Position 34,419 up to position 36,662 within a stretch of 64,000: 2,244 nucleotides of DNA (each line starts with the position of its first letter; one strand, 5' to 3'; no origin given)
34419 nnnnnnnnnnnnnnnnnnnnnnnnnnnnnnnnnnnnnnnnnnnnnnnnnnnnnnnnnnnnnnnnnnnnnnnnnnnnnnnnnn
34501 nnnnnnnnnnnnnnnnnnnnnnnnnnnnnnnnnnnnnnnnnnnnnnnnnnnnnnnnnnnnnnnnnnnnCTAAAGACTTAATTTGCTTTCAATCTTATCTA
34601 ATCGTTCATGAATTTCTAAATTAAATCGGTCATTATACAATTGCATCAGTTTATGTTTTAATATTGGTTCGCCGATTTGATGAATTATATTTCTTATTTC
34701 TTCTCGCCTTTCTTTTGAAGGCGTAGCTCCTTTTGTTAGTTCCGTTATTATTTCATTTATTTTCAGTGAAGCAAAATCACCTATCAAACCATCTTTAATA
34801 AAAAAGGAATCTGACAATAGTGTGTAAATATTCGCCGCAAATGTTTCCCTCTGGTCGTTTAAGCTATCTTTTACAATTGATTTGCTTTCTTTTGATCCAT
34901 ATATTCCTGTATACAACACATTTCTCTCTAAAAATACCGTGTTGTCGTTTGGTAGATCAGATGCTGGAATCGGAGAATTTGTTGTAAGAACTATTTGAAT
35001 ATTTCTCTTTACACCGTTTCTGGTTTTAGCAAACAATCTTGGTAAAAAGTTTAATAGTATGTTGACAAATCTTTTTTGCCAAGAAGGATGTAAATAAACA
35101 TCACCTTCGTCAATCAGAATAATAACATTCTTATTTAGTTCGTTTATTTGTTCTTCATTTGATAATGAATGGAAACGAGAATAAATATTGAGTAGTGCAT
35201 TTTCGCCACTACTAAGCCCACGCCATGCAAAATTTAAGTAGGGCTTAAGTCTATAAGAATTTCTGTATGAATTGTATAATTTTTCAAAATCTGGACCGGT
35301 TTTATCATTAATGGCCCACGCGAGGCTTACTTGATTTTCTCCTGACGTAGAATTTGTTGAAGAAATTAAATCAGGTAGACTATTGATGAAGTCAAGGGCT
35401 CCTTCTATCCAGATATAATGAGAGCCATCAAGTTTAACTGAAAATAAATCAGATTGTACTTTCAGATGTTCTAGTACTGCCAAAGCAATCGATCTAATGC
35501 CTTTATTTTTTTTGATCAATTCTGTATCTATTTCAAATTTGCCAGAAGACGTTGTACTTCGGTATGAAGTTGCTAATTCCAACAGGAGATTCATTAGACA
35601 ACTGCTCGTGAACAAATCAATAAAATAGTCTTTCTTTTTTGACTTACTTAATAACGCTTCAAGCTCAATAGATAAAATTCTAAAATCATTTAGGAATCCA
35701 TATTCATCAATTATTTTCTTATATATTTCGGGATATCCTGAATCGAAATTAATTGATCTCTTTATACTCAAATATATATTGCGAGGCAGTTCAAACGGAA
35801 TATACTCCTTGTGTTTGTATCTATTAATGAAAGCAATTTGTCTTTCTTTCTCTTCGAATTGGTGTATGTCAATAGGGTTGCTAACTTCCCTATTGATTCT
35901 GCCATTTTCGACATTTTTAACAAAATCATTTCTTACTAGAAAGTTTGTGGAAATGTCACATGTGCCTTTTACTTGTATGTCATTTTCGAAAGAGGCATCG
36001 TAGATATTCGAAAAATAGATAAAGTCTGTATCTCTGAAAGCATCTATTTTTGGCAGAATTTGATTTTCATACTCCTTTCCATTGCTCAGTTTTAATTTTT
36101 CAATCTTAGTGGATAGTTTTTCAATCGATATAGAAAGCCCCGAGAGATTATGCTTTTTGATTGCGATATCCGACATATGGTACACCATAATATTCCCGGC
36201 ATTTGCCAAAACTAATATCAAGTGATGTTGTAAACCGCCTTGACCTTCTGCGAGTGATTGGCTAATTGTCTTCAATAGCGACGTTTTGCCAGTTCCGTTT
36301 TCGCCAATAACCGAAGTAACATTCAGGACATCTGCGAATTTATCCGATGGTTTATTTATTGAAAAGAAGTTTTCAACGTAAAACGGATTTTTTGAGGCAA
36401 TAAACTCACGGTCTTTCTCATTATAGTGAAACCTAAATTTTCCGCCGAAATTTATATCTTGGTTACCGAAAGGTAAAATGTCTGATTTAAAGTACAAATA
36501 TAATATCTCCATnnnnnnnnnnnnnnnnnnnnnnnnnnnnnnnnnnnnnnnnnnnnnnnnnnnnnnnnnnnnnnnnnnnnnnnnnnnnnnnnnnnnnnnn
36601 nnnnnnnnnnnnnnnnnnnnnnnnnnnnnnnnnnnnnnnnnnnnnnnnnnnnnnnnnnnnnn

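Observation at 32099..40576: Type I R-M operon with an embedded Septu/PtuAB-like ATPase-HNH pair: candidate guard system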

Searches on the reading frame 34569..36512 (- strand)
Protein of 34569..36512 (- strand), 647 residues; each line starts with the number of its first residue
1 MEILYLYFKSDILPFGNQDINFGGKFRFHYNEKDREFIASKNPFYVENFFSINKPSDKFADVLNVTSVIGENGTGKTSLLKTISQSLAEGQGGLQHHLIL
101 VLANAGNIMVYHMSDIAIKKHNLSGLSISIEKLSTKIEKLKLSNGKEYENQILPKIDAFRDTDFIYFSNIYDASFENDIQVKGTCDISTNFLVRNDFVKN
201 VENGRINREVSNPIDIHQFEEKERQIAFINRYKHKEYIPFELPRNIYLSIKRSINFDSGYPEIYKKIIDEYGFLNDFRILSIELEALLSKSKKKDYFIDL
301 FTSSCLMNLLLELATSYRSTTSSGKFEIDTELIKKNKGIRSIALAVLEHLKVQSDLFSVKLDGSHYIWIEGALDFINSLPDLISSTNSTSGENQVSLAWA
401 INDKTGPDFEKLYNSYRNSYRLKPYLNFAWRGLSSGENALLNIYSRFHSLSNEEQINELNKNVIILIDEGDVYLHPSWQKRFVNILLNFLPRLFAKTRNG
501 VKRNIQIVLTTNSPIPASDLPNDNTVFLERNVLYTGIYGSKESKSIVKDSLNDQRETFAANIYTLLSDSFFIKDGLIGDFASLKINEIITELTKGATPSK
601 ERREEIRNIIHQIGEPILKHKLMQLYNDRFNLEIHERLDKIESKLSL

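Call 3: search_protein_families(library=pfam, proteins=[window:34569-36512:-])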
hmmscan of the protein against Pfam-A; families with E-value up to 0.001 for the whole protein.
window:34569-36512:- (647 aa): 5 families
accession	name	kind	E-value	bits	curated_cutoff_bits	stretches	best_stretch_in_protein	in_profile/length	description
PF13304.12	AAA_21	-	2.2e-10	41.6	27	1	426-514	231-300/304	AAA domain, putative AbiEii toxin, Type IV TA system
PF13175.12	AAA_15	-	1.6e-06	28.4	32.1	1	46-514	8-371/374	AAA ATPase domain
PF02463.25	SMC_N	-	7.3e-05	22.7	40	1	46-486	7-183/220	RecF/RecN/SMC N terminal domain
PF00005.33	ABC_tran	-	0.00018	22.5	25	1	65-94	13-42/137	ABC transporter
PF00004.35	AAA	-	0.0002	22.3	21.2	0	68-87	3-22/131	ATPase family associated with various cellular activities (AAA)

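Call 4: search_protein_families(library=padloc, proteins=[window:34569-36512:-])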
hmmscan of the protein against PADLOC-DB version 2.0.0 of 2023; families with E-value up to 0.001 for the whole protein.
window:34569-36512:- (647 aa): 77 families (the best 25 are shown)
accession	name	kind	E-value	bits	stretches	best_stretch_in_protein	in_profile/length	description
PDLC04735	PDC-M62A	-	8.5e-158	525.1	1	1-643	1-618/633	-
PDLC04734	PDC-M62A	-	1.7e-100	335.8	1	1-645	1-586/597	-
PDLC04737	PDC-M62A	-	4.7e-64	215.5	1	1-633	1-577/601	-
PDLC04732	PDC-M62A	-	4.9e-52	175.7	1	1-641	1-642/671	-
PDLC04738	PDC-M62A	-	3.5e-47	159.3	2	411-629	494-703/746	-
PDLC04739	PDC-M62A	-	9.2e-46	154.6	2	426-632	408-602/618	-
PDLC04733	PDC-M62A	-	2.5e-37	127.1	1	408-645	363-595/607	-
PDLC04736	PDC-M62A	-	3.6e-35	119.7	1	419-631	442-641/685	-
PDLC00271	PtuA1|PtuA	-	3e-17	61.3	1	430-554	244-361/421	AAA ATPase domain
PDLC00278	PtuA1|PtuA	-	7.9e-15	53.1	1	462-553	288-369/436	AAA ATPase domain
PDLC00268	PtuA1|PtuA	-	1.2e-14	52.6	2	427-514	233-308/411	AAA ATPase domain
PDLC00267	PtuA1|PtuA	-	2e-13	48.3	1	452-493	276-317/438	AAA ATPase domain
PDLC00305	PtuA1|PtuA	-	3.2e-13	47.8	1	450-492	233-275/392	AAA ATPase domain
PDLC00283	PtuA1|PtuA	-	3.5e-13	47.4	1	457-527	293-354/448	AAA ATPase domain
PDLC00298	PtuA1|PtuA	-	6.2e-13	46.6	1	462-535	282-343/423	AAA ATPase domain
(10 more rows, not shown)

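Call 5: search_protein_families(library=ncbifam, proteins=[window:34569-36512:-])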
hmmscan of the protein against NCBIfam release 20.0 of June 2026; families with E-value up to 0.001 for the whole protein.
window:34569-36512:- (647 aa): 5 families
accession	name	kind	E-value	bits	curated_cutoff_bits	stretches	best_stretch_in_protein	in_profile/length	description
NF041760.1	PtuA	equivalog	7.2e-12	45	500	1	433-529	345-432/524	retron Ec78 anti-phage system effector ATPase PtuA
TIGR04435.1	restrict_AAA_1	hypoth_equivalog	2e-11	43.3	300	1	460-624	417-561/568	restriction system-associated AAA family ATPase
NF000355.4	ribo_prot_ABC_F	equivalog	0.00017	20.6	380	1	67-111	32-68/499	ribosomal protection-like ABC-F family protein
NF010068.0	PRK13548.1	equivalog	0.00049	19.3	261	0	64-93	32-61/261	heme ABC transporter ATP-binding protein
TIGR03410.1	urea_trans_UrtE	equivalog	0.00093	18.7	285.8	0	64-95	27-58/230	urea ABC transporter ATP-binding subunit UrtE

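Call 14: find_homologous_proteins(query=window:34569-36512:-)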
Query window:34569-36512:- (647 aa): 159 proteins with E <= 0.001 among 8000 candidates; the best 120 are listed.
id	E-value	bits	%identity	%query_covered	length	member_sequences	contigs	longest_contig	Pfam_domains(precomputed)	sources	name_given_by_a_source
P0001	0.0e+0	1430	100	100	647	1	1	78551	PF13175.13,PF13304.13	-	-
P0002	9.8e-213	726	54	100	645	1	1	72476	PF00005.34,PF13175.13,PF02463.26,PF13304.13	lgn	-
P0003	2.3e-211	722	55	100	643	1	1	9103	PF00005.34,PF13175.13,PF02463.26,PF13304.13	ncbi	-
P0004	1.3e-210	719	53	100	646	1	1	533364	PF00005.34,PF13304.13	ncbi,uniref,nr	ncbi:AAA family ATPase [Ginsengibacter hankyongi]|uniref:AAA family ATPase n=1 Tax=Ginsengibacter ha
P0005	5.6e-201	687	52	100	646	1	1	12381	PF00005.34,PF13175.13,PF13304.13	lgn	-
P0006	3.3e-185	635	49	100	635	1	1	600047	PF13175.13,PF13304.13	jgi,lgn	-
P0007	6.8e-183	628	52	100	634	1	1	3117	PF00005.34,PF13304.13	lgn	-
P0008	3.4e-138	480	41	100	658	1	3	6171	PF13304.13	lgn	-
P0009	5.9e-136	473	43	99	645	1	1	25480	PF13175.13,PF02463.26,PF13304.13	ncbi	-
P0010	2.0e-128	448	42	100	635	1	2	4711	PF02463.26,PF13304.13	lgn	-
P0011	2.6e-125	438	41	100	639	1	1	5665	PF02463.26,PF13304.13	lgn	-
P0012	4.4e-125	437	37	100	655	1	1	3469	PF13175.13,PF13476.13,PF13304.13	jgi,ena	jgi:hypothetical protein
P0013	1.1e-122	429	40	100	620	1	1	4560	PF00005.34,PF02463.26,PF13304.13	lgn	-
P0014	6.0e-122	426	42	100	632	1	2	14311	PF13175.13,PF13304.13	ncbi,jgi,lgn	jgi:hypothetical protein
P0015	1.1e-120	422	40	100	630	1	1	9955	PF13304.13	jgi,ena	-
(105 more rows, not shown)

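Call 21: search_solved_structures(query=window:34569-36512:-, max_evalue=0.01, show_alignments=2)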
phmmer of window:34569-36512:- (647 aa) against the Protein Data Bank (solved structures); distinct sequences matched with E-value up to 0.01: 10.
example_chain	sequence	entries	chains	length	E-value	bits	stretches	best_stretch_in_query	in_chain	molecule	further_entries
9e8z_C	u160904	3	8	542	1.2e-07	34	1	432-531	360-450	Retron Ec83 probable ATPase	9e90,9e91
9o4a_A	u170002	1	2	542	9.8e-06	27.6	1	432-531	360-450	Retron Ec83 probable ATPase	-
9vkz_A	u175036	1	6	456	0.00017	23.5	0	450-519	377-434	Retron Ec78 probable ATPase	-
9vh1_D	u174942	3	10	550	0.00026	22.9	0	450-519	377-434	Retron Ec78 probable ATPase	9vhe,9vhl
22bu_B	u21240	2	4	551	0.00047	22.1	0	450-516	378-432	AAA family ATPase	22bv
9kjx_B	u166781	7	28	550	0.00077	21.4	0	450-519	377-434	AAA family ATPase | Retron I-A effector PtuA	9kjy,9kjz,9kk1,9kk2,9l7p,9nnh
9nnb_C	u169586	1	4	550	0.002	20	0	450-519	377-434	Retron I-A effector PtuA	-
9nnk_C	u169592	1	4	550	0.003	19.4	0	455-519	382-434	Retreon I-A effector PtuA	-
22et_E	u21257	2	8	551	0.006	18.4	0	450-516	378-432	PtuA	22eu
9u9y_A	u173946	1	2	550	0.0084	17.9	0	450-519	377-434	AAA family ATPase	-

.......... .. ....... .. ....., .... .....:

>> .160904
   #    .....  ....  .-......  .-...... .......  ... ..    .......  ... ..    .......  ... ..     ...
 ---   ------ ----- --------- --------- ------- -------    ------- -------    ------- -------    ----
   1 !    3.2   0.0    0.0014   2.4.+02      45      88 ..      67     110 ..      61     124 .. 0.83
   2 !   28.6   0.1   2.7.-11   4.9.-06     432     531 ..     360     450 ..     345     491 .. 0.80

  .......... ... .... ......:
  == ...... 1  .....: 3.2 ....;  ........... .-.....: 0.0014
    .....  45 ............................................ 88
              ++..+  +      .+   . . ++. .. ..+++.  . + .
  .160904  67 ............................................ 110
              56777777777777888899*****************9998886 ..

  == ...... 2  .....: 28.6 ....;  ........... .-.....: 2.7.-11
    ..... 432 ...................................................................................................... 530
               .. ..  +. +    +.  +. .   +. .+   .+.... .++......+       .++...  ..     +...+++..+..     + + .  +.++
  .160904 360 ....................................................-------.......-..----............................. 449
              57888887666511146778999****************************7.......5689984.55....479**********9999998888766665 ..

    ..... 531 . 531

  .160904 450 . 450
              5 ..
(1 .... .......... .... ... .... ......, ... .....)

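Call 28: find_related_loci(query=A1, collection=genome_contigs, flank=10000)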
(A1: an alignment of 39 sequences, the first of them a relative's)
Query A1 (647 aa) in genome_contigs; peptide patterns used: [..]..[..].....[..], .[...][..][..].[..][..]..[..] (x = any residue, [..] = any of these).
600 stretches matched a pattern (row limit reached: there are more); 320 encode a relative of the query (tblastn E <= 1e-3); the best 80 are kept; 80 distinct loci.
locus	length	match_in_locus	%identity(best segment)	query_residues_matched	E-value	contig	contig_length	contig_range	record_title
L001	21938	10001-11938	53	1-647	0e+0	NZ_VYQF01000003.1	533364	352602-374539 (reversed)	Ginsengibacter hankyongi strain BR5-29 BR5-29-2_scaffold3, whole genome shotgun sequence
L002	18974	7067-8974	43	1-642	2e-139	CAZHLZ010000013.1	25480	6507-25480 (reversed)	MAG TPA_asm: uncultured Chitinophaga sp. isolate SRP329715_co2_185 genome assembly, contig: NODE_3912_length_25480_cov_4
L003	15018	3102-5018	36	1-647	6e-115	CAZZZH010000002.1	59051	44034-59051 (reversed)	MAG: Ilyomonas sp. isolate Brown_AD.bin.3 genome assembly, contig: NODE_11_length_59051_cov_5.327802, whole genome shotg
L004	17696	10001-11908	39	1-647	1e-114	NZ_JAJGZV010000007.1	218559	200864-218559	Flavobacterium chungbukense strain CS100 Flavobacteria_7, whole genome shotgun sequence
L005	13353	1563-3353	39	36-647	1e-112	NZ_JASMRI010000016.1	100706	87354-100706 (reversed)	Flavobacterium sp. Arc3 P26766_116_S16_Arc3_16_length_100706_cov_539, whole genome shotgun sequence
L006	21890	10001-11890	38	1-646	3e-110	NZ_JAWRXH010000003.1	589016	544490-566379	Chryseobacterium sp. SIMBA_038 NODE_3_length_589016_cov_141.248068, whole genome shotgun sequence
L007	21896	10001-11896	35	1-645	7e-105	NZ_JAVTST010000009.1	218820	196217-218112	Pedobacter gandavensis strain DE_0380 contig_0009, whole genome shotgun sequence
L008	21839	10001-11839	32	1-647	1e-85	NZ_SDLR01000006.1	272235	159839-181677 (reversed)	Ammoniphilus sp. YIM 78166 Scaffold6, whole genome shotgun sequence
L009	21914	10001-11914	33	1-645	1e-84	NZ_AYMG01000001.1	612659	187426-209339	Pedobacter jeongneungensis strain H1ai Contig1, whole genome shotgun sequence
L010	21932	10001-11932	32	1-646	1e-83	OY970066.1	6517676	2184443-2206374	MAG: uncultured Chitinophagaceae bacterium isolate MFD02581.bin.c.1 genome assembly, chromosome: 1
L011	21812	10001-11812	31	1-631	4e-81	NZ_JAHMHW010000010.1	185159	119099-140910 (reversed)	Paenibacillus vietnamensis strain N4 NODE_10_length_185159_cov_34.920742, whole genome shotgun sequence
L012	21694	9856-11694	32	1-636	4e-79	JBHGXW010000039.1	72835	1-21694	MAG: Paenibacillaceae bacterium isolate N2OR2_T1.20 N2OR2_T1_k141_15870, whole genome shotgun sequence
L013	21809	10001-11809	31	1-630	2e-78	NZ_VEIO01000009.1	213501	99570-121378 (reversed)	Paenibacillus xylanexedens strain DE0019 NODE_9_length_213501_cov_22.028680, whole genome shotgun sequence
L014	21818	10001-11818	30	1-629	2e-76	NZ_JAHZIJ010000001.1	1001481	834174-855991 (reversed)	Paenibacillus oenotherae strain DT7-4 NODE_1_length_1001481_cov_19.8612_ID_772, whole genome shotgun sequence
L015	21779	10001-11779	32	1-645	9e-75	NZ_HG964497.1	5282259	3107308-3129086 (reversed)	Bacillus sp. EB01, whole genome shotgun sequence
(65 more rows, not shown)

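Call 39: find_encoding_contigs(protein=P0002, flank=8000, max_places=2)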
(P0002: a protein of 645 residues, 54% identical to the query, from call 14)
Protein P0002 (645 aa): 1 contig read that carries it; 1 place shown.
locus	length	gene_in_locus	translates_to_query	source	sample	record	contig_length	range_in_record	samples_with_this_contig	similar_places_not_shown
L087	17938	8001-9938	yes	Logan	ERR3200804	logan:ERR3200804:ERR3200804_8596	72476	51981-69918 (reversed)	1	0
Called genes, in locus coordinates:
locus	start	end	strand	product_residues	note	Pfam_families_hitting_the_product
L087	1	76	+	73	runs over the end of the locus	PF12728:HTH_17 (weak)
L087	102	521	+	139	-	-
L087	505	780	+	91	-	-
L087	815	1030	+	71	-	-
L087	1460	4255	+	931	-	PF04313:HSDR_N (weak), PF00270:DEAD, PF04851:ResIII, PF18766:SWI2_SNF2, PF00271:Helicase_C (weak), PF08463:EcoEI_R_C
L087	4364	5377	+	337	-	PF04245:NA37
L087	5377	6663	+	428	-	-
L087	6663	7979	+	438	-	PF01420:Methylase_S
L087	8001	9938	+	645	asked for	PF00005:ABC_tran (faint), PF02463:SMC_N (faint), PF13175:AAA_15 (weak), PF13304:AAA_21 (weak)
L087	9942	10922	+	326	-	-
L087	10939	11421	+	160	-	PF03167:UDG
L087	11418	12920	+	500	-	PF12161:HsdM_N, PF02384:N6_Mtase, PF07669:Eco57I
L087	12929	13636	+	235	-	-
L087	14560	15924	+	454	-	PF00801:PKD (faint), PF18911:PKD_4 (faint)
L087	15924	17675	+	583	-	-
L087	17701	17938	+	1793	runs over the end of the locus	PF19404:DUF5977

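Call 40: find_encoding_contigs(protein=P0003, flank=8000, max_places=2)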
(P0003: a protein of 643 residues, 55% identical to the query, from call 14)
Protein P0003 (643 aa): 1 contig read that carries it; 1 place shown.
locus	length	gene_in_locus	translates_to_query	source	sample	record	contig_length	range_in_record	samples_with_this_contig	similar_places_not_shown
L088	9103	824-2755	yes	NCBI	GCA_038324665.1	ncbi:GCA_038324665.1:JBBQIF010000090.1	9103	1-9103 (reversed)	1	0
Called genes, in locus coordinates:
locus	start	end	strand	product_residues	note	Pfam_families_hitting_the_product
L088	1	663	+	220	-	?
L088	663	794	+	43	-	-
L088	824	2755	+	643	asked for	PF02463:SMC_N (faint), PF13175:AAA_15, PF00005:ABC_tran (faint), PF13304:AAA_21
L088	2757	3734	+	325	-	-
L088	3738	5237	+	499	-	PF12161:HsdM_N, PF02384:N6_Mtase, PF01170:UPF0020 (faint), PF20473:MmeI_Mtase (faint), PF07669:Eco57I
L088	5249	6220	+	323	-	PF09357:RteC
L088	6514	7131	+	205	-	-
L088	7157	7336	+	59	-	-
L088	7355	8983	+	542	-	PF00239:Resolvase, PF07508:Recombinase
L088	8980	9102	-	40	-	?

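Call 41: find_encoding_contigs(protein=P0005, flank=8000, max_places=2)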
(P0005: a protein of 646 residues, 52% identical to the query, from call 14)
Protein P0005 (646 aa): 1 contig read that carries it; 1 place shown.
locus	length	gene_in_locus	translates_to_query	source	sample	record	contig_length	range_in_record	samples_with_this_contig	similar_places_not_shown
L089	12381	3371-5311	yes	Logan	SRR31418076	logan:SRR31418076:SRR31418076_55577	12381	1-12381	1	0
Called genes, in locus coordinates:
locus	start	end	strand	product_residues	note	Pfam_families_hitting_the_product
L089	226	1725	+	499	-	-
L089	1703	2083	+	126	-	-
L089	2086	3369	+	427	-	PF01420:Methylase_S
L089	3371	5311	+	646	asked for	PF13175:AAA_15, PF00005:ABC_tran (faint), PF13304:AAA_21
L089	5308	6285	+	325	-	-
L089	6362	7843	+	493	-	PF12161:HsdM_N, PF02384:N6_Mtase, PF07669:Eco57I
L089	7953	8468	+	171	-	-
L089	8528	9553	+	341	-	PF18899:DUF5655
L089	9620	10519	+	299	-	PF28530:DUF8426, PF06250:YhcG_C (weak), PF01939:NucS_C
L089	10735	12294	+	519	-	PF00890:FAD_binding_2 (weak), PF01134:GIDA (faint), PF01266:DAO (weak), PF01593:Amino_oxidase, PF01946:Thi4 (weak), PF03486:HI0933_like (faint), PF12831:FAD_oxidored (weak), PF13450:NAD_binding_8, +1 more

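Call 42: find_encoding_contigs(protein=P0006, flank=8000, max_places=2)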
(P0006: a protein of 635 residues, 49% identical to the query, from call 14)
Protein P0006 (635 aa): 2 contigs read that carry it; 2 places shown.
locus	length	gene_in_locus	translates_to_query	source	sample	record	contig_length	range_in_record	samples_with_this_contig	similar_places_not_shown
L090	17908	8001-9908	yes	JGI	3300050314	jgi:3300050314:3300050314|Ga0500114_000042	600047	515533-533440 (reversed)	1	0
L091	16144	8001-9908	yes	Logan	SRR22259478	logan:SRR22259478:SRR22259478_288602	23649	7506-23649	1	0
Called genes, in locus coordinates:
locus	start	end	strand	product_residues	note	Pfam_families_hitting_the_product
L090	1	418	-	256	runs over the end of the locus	PF01844:HNH (weak)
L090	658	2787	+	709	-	PF14903:WG_beta_rep (faint)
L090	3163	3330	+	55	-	-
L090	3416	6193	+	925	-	PF04313:HSDR_N (faint), PF00270:DEAD, PF04851:ResIII, PF18766:SWI2_SNF2, PF00271:Helicase_C (weak), PF08463:EcoEI_R_C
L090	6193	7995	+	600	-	PF01420:Methylase_S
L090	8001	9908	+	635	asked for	PF13175:AAA_15 (weak), PF13304:AAA_21 (faint)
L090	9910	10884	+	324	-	-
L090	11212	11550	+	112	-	-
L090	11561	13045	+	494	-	PF12161:HsdM_N, PF02384:N6_Mtase, PF07669:Eco57I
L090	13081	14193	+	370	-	PF27126:NmeDI_C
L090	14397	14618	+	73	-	-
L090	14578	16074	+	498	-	PF02771:Acyl-CoA_dh_N, PF02770:Acyl-CoA_dh_M, PF00441:Acyl-CoA_dh_1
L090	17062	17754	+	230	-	PF08220:HTH_DeoR (faint), PF08279:HTH_11, PF12840:HTH_20 (weak), PF13280:WYL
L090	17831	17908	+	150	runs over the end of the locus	PF07606:DUF1569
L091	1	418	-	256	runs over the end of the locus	PF01844:HNH (weak)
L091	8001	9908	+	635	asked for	PF13175:AAA_15 (weak), PF13304:AAA_21 (faint)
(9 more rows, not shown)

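Call 57: search_protein_families(library=pfam, alignment_id=A3, max_evalue=0.00001)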
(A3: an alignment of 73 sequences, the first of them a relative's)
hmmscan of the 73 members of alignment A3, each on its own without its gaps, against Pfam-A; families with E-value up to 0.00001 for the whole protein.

A. member 1, L001:8715-9998:+ (427 aa): 1 family
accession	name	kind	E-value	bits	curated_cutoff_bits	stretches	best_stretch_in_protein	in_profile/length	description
PF01420.25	Methylase_S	-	3.6e-24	86.3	22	2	6-185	1-164/168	Type I restriction modification DNA specificity domain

B. families by the number of members that match (of 73 scanned): 90 families (the first 25 are shown)
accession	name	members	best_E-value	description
PF00270.35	DEAD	5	5.3e-35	DEAD/DEAH box helicase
PF01420.25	Methylase_S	4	2.6e-44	Type I restriction modification DNA specificity domain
PF04851.21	ResIII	4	7.1e-42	Type III restriction enzyme, res subunit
PF18766.7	SWI2_SNF2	3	4.3e-65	SWI2/SNF2 ATPase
PF03235.19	GmrSD_N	3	1.9e-31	GmrSD restriction endonuclease, N-terminal domain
PF00271.37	Helicase_C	3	6.4e-16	Helicase conserved C-terminal domain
PF02463.25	SMC_N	3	9.3e-08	RecF/RecN/SMC N terminal domain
PF03423.18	CBM_25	2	1.6e-69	Carbohydrate binding domain (family 25)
PF00041.27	fn3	2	1.3e-53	Fibronectin type III domain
PF20720.3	nSTAND3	2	3.3e-41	Novel STAND NTPase 3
PF00128.31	Alpha-amylase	2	2.7e-35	Alpha amylase, catalytic domain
PF07669.17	Eco57I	2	6.8e-22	Eco57I restriction-modification methylase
PF13304.12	AAA_21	2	4.4e-20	AAA domain, putative AbiEii toxin, Type IV TA system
PF07728.20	AAA_5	2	1.4e-19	AAA domain (dynein-related subfamily)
PF18370.7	RGI_lyase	2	4.9e-17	Rhamnogalacturonan I lyases beta-sheet domain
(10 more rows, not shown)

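Call 58: predict_structure(alignment_id=A1)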
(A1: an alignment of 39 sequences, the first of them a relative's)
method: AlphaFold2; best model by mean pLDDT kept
length: 647 residues; sequences in the alignment: 39
mean_pLDDT: 85.7   pTM: 0.86
mean pLDDT of the five models: 85.7, 85.4, 83.7, 83.5, 83.1
residues with pLDDT >= 90: 306; 70-90: 276; 50-70: 45; < 50: 20
segments of 3 or more residues with pLDDT < 50: 555-572
pLDDT, mean of each block of 10 residues (from residue 1): 95 91 94 96 90 83 94 90 91 92 94 95 96 90 84 91 94 72 92 92 79 89 90 78 86 87 90 92 93 87 95 88 85 89 94 87 88 94 71 72 82 91 88 86 94 90 96 88 94 94 96 86 87 69 75 47 40 68 90 80 88 81 86 56 64
secondary structure, 60 per line:
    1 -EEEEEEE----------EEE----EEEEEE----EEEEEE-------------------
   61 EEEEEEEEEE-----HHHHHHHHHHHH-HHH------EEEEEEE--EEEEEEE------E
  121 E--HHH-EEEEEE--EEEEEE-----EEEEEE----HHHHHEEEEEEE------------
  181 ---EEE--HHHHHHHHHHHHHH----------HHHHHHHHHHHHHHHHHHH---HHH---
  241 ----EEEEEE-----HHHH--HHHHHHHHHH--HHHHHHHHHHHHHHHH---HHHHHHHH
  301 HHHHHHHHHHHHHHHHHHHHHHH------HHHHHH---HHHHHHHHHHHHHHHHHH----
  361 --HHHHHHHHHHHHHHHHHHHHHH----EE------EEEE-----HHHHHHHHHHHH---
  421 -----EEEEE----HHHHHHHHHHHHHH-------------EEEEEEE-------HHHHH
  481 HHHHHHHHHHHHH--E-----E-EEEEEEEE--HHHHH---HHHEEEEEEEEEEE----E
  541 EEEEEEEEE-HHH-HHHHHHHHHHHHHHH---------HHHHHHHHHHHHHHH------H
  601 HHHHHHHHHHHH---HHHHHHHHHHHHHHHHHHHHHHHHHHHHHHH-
elements in order: E2-8 E19-21 E26-31 E36-41 E61-70 H76-87 E98-104 E107-113 E128-133 E136-141 E147-152 H157-161 E162-168 E184-186 H189-202 H213-231 E245-250 H256-259 H262-271 H274-289 H293-323 H330-335 H339-356 H363-384 E397-400 H406-417 E426-430 H435-448 E462-468 H476-493 E504-511 H514-518 E525-535 E540-549 H555-569 H579-593 H600-612 H616-646

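Call 62: fold_search(model_id=the predicted structure, library=pdb)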
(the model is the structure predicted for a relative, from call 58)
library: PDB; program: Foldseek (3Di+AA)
matches with E <= 10: 602; with E <= 0.001: 66
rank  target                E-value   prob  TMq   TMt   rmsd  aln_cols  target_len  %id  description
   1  9n6b_B                1.1e-08  1.00  0.28  0.33  17.9       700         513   14  Structure of the retron IA complex with HNH nuclease in the "up" orientation (released 2025-04-23)
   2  9e8z_C                2.2e-07  1.00  0.20  0.24  19.2       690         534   13  4-component structure of retron Ec83 (released 2025-07-02)
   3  9n69_B                3.5e-07  1.00  0.25  0.31  18.3       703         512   13  Structure of the retron IA complex with HNH nuclease in the "down" orientation (released 2025-04-23)
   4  9n69_C                3.7e-07  1.00  0.25  0.34  17.4       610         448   12  Structure of the retron IA complex with HNH nuclease in the "down" orientation (released 2025-04-23)
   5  9n6b_C                3.9e-07  1.00  0.20  0.28  20.0       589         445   14  Structure of the retron IA complex with HNH nuclease in the "up" orientation (released 2025-04-23)
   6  9n6b_A                4.6e-07  1.00  0.21  0.25  18.3       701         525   13  Structure of the retron IA complex with HNH nuclease in the "up" orientation (released 2025-04-23)
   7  8v46_A                6.0e-07  1.00  0.21  0.30  16.6       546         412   14  CryoEM structure of AriA-AriB complex (Form I) (released 2024-06-26)
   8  8ux9_B                7.9e-07  1.00  0.20  0.30  16.8       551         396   16  Asymmetric unit of the PARIS Immune Complex at 3.2 Angstrom Resolution (released 2024-09-18)
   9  9nnb_F                8.3e-07  1.00  0.23  0.26  17.8       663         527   12  Cryo-EM structure of the Retron Ec78 complex, PtuA:PtuB:RT (4:2:1) (released 2025-10-08)
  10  9n69_A                8.7e-07  1.00  0.26  0.31  17.5       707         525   11  Structure of the retron IA complex with HNH nuclease in the "down" orientation (released 2025-04-23)
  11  9n69_D                9.7e-07  1.00  0.25  0.35  14.1       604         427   11  Structure of the retron IA complex with HNH nuclease in the "down" orientation (released 2025-04-23)
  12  9e8z_F                1.3e-06  1.00  0.21  0.24  19.1       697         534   12  4-component structure of retron Ec83 (released 2025-07-02)
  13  9n6c_C                1.6e-06  1.00  0.23  0.32  17.9       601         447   13  Structure of the Retron IA Complex without the HNH Nuclease (released 2025-04-23)
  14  9kjz_B                1.7e-06  1.00  0.21  0.25  19.3       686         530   12  Cryo-EM structure of the Retron-Eco7 complex (state 3) (released 2025-11-12)
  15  9nnk_C                1.7e-06  1.00  0.21  0.24  18.1       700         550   12  Cryo-EM structure of Retron-displaced free PtuAB complex, PtuA:PtuB (4:2) (released 2025-10-08)
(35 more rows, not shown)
